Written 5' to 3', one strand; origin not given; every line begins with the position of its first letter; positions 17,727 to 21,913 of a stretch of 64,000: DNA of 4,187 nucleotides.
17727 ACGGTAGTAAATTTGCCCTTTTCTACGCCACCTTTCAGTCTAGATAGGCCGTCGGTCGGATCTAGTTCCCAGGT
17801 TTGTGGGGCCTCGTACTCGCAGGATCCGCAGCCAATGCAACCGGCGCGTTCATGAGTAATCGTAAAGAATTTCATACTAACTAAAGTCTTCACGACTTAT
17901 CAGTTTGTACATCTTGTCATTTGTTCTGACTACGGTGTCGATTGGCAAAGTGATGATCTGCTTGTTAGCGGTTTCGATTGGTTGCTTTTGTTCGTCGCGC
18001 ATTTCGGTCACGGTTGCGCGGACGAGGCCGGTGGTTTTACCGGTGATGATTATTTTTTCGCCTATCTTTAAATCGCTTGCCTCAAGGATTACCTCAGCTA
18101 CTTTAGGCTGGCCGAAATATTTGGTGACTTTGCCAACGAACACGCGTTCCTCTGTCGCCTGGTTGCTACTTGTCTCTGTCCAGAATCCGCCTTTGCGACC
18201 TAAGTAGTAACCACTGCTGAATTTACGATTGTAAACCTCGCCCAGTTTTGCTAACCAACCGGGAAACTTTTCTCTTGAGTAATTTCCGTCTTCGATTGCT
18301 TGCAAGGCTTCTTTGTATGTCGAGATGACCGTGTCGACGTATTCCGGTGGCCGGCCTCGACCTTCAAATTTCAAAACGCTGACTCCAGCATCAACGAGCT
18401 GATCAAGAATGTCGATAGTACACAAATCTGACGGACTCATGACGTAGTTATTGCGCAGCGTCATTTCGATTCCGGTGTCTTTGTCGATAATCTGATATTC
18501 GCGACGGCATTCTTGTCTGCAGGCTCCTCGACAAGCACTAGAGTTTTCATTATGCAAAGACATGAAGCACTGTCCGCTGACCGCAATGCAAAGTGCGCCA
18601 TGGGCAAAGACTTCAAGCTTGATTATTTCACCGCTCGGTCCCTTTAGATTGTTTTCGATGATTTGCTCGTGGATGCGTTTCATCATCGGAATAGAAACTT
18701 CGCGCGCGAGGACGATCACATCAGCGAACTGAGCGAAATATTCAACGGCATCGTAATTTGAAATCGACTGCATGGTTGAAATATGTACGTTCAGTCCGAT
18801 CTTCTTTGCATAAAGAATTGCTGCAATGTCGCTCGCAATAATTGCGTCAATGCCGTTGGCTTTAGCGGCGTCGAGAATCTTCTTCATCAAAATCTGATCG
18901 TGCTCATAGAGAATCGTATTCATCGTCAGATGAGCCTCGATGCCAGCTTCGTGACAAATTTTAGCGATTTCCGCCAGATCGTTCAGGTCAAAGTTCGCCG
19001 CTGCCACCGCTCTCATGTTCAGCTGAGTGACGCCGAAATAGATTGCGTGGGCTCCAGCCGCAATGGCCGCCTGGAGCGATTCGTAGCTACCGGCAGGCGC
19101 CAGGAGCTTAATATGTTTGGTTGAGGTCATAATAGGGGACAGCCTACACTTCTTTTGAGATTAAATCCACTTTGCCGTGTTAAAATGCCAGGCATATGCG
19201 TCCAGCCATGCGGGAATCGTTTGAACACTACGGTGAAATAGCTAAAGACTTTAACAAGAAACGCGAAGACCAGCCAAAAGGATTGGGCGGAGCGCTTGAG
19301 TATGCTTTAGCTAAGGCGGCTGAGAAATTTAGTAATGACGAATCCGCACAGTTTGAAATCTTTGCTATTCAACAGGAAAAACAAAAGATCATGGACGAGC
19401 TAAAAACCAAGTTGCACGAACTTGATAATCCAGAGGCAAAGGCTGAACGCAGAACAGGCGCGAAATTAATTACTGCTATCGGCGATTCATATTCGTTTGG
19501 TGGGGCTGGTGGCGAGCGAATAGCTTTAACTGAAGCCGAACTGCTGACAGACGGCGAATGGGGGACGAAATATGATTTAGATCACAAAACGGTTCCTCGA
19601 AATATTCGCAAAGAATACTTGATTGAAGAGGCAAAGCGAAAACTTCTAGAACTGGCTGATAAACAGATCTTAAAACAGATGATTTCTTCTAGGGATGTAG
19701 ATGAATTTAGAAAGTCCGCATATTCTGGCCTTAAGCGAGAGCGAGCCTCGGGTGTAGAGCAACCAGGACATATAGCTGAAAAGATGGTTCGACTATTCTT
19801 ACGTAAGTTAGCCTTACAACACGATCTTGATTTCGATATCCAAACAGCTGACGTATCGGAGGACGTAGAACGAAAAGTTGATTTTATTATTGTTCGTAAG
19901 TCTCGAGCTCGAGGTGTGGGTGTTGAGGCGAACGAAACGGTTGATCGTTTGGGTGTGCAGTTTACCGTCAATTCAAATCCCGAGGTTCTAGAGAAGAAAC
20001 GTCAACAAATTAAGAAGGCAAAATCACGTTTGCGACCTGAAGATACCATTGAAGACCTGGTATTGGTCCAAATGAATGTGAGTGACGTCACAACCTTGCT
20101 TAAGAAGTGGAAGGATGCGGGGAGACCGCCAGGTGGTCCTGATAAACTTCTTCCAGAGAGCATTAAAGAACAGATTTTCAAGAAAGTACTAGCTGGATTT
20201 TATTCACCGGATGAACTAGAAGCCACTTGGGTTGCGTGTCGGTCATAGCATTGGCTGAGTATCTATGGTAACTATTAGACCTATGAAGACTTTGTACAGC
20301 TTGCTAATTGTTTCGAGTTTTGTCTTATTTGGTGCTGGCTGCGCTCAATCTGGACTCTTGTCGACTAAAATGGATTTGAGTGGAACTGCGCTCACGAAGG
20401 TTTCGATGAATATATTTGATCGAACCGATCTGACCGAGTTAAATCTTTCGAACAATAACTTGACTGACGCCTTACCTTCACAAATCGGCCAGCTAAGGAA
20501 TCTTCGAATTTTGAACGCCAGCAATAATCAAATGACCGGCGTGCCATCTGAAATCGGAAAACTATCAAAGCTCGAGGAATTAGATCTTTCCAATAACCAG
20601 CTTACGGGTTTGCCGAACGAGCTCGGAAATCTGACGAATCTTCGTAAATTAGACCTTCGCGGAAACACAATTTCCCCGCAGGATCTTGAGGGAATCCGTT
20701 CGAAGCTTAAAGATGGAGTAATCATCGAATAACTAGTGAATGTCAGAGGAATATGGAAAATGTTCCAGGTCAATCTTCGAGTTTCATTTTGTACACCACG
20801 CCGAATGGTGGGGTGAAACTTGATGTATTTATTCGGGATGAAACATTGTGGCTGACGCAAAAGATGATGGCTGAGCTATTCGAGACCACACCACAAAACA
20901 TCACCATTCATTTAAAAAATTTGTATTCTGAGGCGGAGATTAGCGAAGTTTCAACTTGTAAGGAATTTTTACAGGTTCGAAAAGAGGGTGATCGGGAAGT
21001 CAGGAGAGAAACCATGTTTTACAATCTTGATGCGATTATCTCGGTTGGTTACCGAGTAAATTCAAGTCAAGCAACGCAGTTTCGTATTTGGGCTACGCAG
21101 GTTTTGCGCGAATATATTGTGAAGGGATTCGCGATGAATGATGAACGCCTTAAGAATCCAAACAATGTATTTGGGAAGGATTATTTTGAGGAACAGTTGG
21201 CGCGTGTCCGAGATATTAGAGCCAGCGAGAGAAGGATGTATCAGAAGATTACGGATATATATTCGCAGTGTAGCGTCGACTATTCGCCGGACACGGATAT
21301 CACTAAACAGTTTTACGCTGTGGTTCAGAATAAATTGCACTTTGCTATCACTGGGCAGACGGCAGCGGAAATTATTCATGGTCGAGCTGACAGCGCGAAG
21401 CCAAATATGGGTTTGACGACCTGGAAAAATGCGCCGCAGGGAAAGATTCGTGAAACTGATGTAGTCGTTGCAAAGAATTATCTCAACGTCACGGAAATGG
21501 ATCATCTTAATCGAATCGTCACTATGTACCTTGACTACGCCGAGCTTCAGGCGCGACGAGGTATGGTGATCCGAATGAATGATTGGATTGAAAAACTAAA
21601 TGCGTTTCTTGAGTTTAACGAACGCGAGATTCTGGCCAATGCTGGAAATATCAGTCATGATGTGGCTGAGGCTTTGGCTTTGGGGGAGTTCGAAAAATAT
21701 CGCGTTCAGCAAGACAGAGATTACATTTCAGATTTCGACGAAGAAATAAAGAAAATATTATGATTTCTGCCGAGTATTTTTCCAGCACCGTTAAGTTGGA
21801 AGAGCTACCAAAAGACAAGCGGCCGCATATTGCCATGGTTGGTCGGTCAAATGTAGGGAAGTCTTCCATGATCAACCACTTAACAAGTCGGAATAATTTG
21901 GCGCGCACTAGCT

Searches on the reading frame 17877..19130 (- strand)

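Call 31: search_protein_families(library=pfam, proteins=[window:17877-19130:-], max_evalue=0.001)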
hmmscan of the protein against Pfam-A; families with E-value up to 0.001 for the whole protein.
window:17877-19130:- (417 aa): 2 families
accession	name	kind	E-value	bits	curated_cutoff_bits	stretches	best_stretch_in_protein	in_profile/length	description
PF01136.24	Peptidase_U32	-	1.2e-60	205.2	22.4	1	82-313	4-231/233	Peptidase family U32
PF16325.11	Peptidase_U32_C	-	0.00016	22.2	28.2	1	330-405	4-80/83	Peptidase family U32 C-terminal domain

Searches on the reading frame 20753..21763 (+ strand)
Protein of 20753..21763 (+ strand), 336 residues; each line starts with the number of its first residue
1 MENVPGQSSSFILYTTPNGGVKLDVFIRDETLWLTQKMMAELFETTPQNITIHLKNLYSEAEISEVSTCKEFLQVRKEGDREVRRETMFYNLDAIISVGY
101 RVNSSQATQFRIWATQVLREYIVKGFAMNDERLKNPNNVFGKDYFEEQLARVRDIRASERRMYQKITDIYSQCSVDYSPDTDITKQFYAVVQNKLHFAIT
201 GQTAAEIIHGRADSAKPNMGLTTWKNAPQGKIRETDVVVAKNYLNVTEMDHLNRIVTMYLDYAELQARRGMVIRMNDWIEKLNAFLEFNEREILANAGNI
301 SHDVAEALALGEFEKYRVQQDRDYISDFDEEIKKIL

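Call 31: search_protein_families(library=pfam, proteins=[window:20753-21763:+], max_evalue=0.001)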
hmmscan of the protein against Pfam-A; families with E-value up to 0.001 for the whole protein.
window:20753-21763:+ (336 aa): 1 family
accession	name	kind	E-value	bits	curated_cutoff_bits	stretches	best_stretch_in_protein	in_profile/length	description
PF13310.11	Virulence_RhuM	-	1.6e-112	375.3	33.7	1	67-321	1-249/252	Virulence protein RhuM family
